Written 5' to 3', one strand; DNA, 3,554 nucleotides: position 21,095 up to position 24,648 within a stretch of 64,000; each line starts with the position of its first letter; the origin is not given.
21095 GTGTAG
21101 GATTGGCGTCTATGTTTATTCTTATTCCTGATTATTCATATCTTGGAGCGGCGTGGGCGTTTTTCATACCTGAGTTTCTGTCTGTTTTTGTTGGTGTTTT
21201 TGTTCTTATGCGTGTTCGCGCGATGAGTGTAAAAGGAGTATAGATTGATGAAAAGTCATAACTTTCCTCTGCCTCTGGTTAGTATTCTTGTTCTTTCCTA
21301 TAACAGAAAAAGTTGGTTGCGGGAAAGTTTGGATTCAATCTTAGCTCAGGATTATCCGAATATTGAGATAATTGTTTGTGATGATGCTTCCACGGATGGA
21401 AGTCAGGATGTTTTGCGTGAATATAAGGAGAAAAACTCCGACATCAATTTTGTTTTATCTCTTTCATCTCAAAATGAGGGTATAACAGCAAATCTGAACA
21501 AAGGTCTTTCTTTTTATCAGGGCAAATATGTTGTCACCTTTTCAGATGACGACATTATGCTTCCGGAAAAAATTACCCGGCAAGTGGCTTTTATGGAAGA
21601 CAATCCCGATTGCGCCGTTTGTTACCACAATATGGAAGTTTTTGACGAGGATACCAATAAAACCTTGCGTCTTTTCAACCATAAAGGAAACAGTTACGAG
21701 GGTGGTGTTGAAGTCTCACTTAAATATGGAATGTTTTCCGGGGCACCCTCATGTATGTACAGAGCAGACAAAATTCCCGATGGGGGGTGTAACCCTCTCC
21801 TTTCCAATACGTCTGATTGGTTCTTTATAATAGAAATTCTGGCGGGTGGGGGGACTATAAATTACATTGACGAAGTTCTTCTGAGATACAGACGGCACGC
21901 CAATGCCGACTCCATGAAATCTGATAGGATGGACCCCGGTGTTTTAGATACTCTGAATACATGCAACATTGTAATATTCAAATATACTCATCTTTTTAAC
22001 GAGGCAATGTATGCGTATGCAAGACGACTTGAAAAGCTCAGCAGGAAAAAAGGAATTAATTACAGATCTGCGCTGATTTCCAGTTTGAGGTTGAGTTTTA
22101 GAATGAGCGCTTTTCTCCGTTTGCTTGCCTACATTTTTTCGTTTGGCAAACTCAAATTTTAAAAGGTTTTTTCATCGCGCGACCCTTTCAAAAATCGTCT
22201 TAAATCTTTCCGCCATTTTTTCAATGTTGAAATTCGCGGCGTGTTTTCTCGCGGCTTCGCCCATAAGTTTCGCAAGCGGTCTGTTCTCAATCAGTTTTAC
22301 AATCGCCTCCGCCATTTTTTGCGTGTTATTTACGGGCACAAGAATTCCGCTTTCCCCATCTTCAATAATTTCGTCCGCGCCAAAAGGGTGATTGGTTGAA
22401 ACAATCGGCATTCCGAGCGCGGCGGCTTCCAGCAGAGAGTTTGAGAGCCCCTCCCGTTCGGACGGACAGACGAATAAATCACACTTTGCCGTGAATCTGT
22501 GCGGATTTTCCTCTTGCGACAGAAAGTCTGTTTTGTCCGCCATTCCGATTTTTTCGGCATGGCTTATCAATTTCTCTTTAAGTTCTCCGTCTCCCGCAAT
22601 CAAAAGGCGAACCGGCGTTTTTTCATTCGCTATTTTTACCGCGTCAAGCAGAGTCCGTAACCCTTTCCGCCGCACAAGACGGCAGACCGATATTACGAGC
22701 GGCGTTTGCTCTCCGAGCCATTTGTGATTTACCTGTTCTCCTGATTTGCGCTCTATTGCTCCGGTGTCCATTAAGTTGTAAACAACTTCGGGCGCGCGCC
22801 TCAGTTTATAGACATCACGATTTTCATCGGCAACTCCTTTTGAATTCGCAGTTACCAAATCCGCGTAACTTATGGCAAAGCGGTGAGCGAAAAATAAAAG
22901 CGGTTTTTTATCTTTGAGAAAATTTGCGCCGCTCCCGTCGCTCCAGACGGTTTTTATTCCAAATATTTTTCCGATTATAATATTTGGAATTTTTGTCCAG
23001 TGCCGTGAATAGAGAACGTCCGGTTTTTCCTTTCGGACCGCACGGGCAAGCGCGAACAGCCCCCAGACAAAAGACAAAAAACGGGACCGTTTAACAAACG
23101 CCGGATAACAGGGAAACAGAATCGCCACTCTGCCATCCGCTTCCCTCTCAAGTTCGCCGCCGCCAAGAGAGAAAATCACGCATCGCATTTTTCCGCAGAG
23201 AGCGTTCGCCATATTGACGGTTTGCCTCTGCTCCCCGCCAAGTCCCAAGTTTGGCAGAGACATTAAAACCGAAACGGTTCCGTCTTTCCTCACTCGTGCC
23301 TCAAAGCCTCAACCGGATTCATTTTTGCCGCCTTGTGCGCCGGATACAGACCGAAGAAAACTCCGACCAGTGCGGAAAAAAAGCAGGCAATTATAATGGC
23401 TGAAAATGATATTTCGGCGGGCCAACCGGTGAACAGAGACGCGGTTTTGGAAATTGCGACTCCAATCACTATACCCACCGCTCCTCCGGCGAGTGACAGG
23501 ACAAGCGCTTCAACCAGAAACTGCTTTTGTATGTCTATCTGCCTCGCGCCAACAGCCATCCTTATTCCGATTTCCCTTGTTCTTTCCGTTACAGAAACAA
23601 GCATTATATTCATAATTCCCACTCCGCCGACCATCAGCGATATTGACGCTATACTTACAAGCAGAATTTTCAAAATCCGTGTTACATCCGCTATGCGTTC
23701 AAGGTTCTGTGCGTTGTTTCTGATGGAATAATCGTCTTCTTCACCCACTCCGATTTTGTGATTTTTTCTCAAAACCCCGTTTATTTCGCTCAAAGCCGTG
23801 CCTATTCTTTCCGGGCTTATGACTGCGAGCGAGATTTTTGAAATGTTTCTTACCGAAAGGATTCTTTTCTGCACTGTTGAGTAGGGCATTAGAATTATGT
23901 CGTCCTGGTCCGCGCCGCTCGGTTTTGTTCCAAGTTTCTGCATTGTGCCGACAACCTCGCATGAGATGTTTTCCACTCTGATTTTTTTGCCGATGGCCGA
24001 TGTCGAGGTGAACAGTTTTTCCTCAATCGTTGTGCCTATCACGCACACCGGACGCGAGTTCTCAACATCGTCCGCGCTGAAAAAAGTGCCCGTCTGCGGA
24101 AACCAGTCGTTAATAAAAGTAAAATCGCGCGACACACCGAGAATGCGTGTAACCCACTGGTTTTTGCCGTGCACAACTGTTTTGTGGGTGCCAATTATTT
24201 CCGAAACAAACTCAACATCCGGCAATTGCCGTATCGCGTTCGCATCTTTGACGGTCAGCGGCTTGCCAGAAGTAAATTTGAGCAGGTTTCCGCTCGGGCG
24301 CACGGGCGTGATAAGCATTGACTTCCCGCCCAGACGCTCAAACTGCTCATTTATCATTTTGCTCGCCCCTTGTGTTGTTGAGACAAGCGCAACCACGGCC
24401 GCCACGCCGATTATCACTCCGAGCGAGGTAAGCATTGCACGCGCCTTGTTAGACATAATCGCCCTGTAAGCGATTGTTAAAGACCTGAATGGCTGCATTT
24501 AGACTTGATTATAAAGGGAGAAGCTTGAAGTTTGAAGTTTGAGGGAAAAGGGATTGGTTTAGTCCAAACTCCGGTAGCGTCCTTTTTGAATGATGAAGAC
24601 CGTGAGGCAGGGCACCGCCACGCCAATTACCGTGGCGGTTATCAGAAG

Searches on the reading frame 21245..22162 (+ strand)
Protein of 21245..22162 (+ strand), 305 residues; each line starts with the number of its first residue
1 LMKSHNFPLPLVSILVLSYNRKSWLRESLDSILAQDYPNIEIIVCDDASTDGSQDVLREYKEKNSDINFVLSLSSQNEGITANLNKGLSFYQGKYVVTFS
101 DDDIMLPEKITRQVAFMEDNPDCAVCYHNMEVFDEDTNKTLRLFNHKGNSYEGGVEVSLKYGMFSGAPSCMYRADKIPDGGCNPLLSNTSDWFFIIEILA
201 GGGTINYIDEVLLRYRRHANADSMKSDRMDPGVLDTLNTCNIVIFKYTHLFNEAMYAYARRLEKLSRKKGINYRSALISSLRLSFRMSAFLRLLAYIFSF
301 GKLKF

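Call 36: search_protein_families(library=pfam, proteins=[window:21245-22162:+], max_evalue=0.00001)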
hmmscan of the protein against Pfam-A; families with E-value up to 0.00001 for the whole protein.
window:21245-22162:+ (305 aa): 3 families
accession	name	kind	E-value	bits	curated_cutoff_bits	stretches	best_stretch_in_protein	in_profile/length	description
PF00535.33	Glycos_transf_2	-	1.5e-33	116.6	23.3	1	13-164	1-152/168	Glycosyl transferase family 2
PF13641.12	Glyco_tranf_2_3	-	7e-11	43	27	1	12-119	3-112/230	Glycosyltransferase like family 2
PF10111.15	Glyco_tranf_2_2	-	1.1e-07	32.1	27.3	1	18-140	8-134/276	Glycosyltransferase like family 2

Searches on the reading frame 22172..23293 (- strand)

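Call 36: search_protein_families(library=pfam, proteins=[window:22172-23293:-], max_evalue=0.00001)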
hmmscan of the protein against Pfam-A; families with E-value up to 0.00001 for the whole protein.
window:22172-23293:- (373 aa): 5 families
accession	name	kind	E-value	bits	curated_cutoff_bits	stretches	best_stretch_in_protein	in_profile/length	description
PF00534.26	Glycos_transf_1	-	1.6e-38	132.4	26.4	1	195-351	13-172/172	Glycosyl transferases group 1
PF13692.12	Glyco_trans_1_4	-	4.6e-33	114.9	27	1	198-337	2-142/142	Glycosyl transferases group 1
PF13439.12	Glyco_transf_4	-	5.7e-14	52.9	28.5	1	19-177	2-168/170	Glycosyltransferase Family 4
PF20706.3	GT4-conflict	-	9.8e-07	28.5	26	1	176-352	178-372/385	Family 4 Glycosyltransferase in conflict systems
PF13579.12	Glyco_trans_4_4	-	1.2e-06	29.4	29.7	1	19-171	1-155/158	Glycosyl transferase 4-like domain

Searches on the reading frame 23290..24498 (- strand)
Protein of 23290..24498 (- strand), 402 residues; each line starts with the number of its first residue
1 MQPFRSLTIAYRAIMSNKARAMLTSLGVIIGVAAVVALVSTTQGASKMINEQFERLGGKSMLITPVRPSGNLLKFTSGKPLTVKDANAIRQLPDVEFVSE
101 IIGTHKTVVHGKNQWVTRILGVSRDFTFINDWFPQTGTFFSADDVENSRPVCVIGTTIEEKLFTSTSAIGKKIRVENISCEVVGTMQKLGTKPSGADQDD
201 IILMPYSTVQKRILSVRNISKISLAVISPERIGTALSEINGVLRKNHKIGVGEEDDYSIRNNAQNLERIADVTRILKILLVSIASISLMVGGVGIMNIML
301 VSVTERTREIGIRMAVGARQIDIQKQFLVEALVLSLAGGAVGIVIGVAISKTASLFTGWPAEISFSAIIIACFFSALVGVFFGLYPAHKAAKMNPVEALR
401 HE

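Call 36: search_protein_families(library=pfam, proteins=[window:23290-24498:-], max_evalue=0.00001)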
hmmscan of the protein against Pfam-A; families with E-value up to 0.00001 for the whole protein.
window:23290-24498:- (402 aa): 2 families
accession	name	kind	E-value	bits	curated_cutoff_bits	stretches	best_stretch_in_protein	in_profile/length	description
PF12704.14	MacB_PCD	-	1.3e-40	140.4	27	1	22-240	2-205/207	MacB-like periplasmic core domain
PF02687.27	FtsX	-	4.7e-21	75.5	25.5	1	282-395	2-120/120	FtsX-like permease C-terminal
